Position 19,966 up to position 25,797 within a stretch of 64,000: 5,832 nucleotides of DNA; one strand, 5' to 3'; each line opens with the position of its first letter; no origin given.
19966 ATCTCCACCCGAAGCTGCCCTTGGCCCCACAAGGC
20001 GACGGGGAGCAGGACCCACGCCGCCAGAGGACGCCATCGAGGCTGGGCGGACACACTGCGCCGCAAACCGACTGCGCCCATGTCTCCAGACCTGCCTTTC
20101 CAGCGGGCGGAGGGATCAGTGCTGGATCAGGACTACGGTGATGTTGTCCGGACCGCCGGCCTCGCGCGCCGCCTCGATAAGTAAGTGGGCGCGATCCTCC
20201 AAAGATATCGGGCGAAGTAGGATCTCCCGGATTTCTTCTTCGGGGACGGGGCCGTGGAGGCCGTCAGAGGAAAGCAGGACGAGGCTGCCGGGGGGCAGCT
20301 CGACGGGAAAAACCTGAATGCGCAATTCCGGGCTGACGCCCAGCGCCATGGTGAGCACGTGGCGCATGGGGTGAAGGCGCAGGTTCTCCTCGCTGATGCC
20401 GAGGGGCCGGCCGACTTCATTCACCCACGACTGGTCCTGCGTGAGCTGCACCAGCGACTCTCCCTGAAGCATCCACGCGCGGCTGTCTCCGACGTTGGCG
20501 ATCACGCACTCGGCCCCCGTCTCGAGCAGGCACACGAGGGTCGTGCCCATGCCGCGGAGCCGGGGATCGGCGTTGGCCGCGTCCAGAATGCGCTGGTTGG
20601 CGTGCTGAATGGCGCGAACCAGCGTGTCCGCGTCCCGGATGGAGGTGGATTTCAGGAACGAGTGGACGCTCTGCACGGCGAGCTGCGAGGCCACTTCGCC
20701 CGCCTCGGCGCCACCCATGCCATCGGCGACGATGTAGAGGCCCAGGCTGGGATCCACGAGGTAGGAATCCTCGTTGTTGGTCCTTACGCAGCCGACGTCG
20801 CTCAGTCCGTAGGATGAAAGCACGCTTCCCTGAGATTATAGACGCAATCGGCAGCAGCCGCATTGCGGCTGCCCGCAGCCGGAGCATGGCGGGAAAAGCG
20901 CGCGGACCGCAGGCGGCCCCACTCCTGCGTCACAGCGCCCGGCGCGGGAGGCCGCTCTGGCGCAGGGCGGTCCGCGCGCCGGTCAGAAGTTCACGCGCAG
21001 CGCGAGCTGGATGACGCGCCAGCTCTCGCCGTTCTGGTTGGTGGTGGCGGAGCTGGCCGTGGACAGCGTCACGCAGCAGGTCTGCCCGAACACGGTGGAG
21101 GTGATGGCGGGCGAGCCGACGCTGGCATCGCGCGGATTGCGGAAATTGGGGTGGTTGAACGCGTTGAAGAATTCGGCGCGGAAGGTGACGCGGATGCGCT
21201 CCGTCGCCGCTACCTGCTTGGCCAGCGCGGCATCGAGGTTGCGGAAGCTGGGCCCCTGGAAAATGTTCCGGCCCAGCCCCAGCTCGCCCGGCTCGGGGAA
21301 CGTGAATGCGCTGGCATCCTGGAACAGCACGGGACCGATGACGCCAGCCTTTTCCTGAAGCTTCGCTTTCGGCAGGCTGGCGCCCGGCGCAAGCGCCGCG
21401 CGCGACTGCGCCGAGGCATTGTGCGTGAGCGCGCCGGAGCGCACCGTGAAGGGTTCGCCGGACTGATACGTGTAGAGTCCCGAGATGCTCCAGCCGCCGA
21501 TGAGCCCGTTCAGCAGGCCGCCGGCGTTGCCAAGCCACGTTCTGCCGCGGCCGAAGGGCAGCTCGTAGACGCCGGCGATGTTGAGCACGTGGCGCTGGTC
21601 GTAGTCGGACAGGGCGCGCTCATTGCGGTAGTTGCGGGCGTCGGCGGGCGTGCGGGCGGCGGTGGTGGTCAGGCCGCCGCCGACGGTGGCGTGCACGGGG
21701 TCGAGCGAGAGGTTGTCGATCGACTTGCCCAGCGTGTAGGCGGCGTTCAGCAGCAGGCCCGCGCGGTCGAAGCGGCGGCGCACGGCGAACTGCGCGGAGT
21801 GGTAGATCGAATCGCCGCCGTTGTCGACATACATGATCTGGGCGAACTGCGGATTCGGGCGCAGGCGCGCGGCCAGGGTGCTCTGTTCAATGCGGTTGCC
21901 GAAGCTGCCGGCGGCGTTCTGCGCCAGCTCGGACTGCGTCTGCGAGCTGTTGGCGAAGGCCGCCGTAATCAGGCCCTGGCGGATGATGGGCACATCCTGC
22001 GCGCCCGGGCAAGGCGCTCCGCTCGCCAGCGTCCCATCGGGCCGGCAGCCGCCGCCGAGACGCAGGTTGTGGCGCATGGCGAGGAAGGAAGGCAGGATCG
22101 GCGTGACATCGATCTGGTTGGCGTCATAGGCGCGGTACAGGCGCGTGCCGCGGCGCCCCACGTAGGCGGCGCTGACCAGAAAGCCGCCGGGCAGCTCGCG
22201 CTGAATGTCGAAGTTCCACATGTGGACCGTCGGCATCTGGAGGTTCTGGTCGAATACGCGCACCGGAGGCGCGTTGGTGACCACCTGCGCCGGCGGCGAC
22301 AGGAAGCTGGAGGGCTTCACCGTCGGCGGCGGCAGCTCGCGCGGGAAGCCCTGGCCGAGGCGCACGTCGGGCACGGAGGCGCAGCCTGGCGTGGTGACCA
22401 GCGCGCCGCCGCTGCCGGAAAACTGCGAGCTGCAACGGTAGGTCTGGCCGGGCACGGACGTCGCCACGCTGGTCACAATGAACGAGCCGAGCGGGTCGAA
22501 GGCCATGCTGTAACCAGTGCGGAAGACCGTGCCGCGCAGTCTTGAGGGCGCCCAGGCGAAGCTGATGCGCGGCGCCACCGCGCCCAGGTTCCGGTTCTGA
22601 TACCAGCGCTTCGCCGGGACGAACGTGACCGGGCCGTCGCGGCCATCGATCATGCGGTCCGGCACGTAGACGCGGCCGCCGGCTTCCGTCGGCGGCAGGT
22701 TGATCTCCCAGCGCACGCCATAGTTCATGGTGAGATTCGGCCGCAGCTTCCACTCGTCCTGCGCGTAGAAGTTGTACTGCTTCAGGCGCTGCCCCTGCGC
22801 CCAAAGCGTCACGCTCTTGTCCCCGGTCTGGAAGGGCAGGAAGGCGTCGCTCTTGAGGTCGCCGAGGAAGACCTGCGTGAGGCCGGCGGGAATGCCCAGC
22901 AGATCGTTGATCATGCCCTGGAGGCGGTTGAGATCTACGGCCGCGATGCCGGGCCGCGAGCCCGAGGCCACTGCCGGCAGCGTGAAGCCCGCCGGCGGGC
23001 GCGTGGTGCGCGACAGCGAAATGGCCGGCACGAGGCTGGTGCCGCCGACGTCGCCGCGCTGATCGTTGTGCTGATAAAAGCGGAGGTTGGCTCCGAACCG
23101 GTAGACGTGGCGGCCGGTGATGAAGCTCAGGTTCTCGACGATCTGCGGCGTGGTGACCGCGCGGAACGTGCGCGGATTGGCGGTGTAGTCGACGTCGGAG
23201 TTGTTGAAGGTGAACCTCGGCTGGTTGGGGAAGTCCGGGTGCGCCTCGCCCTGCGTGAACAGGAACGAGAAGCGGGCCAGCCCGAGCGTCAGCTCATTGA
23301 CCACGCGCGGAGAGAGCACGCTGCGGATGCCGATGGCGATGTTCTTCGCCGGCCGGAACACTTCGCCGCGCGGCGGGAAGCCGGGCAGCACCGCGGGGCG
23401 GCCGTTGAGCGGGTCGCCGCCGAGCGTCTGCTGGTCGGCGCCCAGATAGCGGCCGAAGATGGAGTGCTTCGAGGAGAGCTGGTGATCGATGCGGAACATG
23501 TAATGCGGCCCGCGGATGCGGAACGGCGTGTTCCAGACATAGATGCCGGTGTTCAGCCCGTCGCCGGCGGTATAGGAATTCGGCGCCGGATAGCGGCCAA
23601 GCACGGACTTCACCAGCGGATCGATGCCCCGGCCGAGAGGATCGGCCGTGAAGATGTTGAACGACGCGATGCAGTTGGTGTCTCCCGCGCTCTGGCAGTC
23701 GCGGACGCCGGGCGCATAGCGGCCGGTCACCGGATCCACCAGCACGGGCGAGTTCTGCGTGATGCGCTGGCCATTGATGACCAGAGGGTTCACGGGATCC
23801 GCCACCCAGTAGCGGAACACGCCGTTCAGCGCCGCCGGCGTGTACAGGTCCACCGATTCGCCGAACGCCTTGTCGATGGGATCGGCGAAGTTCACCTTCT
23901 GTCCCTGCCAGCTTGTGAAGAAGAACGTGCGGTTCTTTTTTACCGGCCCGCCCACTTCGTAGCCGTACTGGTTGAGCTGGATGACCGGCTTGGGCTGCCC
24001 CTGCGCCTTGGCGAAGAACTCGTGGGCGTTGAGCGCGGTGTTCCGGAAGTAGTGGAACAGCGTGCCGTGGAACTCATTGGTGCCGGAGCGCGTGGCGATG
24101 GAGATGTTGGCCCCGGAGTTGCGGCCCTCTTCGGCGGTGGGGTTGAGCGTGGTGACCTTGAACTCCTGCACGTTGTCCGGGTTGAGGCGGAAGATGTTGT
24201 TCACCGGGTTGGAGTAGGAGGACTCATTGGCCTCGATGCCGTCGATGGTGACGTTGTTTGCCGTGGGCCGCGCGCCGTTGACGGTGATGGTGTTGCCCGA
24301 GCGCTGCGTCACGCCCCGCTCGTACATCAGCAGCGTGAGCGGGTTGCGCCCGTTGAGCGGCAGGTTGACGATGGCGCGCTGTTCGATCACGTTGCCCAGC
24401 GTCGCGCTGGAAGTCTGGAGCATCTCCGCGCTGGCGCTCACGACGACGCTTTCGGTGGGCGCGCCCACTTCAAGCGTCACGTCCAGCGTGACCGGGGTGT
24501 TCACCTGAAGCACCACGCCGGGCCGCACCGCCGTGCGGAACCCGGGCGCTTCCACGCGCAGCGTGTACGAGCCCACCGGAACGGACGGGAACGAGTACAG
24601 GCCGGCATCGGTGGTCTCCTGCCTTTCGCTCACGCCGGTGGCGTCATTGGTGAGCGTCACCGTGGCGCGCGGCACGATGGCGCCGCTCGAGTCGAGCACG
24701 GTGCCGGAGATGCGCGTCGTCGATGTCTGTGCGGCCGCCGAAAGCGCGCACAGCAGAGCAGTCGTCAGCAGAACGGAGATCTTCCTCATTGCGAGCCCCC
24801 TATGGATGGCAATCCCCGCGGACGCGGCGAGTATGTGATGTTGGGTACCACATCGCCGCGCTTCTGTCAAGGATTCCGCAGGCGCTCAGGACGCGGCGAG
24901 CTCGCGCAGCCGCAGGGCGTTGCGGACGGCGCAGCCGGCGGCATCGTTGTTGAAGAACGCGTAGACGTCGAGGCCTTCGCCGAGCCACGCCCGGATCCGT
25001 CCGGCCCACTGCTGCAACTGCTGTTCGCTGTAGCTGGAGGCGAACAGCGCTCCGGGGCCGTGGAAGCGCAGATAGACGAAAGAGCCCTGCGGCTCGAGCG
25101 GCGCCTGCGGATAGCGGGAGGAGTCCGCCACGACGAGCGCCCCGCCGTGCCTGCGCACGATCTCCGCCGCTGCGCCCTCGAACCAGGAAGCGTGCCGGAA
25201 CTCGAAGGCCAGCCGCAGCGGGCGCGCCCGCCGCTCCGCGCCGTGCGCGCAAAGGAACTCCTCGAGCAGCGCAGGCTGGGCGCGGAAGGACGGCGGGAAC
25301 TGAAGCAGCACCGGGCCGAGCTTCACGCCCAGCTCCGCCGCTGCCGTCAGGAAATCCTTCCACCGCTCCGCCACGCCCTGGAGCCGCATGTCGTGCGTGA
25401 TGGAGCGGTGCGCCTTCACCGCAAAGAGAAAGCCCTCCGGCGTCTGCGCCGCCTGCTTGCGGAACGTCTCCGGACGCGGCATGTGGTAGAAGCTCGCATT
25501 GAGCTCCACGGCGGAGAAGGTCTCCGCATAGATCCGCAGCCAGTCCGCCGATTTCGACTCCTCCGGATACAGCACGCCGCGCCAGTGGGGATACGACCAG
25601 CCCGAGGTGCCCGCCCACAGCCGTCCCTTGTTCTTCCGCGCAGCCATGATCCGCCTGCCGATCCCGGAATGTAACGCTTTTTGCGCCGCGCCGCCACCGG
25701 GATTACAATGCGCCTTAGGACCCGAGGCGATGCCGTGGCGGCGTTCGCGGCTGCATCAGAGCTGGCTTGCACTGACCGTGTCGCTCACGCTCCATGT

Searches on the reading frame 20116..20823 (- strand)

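Call 46: search_protein_families(library=pfam, proteins=[window:20116-20823:-], max_evalue=0.0001)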
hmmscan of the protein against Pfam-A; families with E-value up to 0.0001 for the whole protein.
window:20116-20823:- (235 aa): 3 families
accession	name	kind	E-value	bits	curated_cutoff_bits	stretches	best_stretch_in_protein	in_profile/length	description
PF13672.11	PP2C_2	-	2.3e-18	66.9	24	1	15-195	10-180/209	Protein phosphatase 2C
PF07228.17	SpoIIE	-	6.5e-10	39.7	25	1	158-234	102-190/192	Stage II sporulation protein E (SpoIIE)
PF00481.26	PP2C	-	7.9e-09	36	20.3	1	20-133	28-142/255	Protein phosphatase 2C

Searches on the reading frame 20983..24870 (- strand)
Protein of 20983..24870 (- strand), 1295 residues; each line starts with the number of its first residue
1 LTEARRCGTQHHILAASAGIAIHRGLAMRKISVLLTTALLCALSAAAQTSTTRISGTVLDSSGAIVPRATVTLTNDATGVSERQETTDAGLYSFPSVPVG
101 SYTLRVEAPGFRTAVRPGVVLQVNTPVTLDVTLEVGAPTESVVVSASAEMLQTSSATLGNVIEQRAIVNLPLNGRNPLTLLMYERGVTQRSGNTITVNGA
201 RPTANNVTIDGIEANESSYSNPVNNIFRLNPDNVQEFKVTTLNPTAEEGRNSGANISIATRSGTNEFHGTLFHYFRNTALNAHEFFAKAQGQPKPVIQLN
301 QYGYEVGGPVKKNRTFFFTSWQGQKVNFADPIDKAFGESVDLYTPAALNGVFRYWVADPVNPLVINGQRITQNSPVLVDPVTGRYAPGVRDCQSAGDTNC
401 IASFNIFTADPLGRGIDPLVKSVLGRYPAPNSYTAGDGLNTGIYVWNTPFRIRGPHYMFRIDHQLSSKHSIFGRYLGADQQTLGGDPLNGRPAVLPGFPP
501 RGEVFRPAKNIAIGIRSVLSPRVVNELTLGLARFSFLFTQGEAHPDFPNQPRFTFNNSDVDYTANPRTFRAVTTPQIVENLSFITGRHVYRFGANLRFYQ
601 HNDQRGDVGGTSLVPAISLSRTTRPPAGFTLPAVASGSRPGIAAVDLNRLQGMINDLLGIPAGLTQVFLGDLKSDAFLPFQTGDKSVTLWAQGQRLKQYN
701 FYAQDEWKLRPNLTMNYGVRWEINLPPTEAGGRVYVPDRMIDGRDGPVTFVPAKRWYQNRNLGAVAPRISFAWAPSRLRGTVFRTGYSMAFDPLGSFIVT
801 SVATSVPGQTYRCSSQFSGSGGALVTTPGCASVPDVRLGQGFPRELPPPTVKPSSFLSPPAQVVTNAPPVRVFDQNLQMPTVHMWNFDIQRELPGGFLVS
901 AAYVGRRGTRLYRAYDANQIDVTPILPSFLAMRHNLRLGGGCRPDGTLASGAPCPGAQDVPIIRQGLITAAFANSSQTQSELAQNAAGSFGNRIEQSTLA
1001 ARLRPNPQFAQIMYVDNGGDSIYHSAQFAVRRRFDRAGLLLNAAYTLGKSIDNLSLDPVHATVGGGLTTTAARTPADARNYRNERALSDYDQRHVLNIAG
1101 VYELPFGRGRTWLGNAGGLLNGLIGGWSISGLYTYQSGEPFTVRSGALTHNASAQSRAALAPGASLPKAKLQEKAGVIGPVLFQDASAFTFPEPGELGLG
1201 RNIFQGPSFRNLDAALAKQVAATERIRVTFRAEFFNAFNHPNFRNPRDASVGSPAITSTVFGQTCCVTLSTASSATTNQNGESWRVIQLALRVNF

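Call 46: search_protein_families(library=pfam, proteins=[window:20983-24870:-], max_evalue=0.0001)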
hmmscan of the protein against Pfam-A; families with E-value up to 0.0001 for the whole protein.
window:20983-24870:- (1295 aa): 4 families
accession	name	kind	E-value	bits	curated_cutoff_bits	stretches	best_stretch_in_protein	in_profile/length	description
PF25183.1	OMP_b-brl_4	-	9.7e-169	563.9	30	1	259-1263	1-826/838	Outer membrane beta barrel domain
PF13620.12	CarboxypepD_reg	-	2.2e-21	76.4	32.3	1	54-134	2-82/82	Carboxypeptidase regulatory-like domain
PF13715.12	CarbopepD_reg_2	-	3.5e-06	27.4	32.2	1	54-117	1-61/88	CarboxypepD_reg-like domain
PF00593.30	TonB_dep_Rec_b-barrel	-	2.2e-05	24.9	27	1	547-794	24-245/436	TonB dependent receptor-like, beta-barrel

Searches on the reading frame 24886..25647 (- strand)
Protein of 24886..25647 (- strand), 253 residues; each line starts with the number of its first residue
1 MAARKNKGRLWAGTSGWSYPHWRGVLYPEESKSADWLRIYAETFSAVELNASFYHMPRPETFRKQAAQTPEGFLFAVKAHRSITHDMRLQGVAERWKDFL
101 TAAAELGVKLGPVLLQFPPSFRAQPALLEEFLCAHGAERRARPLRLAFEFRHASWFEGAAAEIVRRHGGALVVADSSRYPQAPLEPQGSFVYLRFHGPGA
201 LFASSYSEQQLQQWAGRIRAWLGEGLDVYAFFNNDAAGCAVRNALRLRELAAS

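Call 46: search_protein_families(library=pfam, proteins=[window:24886-25647:-], max_evalue=0.0001)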
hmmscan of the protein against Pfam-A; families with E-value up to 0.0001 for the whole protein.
window:24886-25647:- (253 aa): 1 family
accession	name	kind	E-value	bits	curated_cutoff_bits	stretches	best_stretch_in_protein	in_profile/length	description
PF01904.24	DUF72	-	6.2e-72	242.6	25.3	1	27-250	1-217/217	Protein of unknown function DUF72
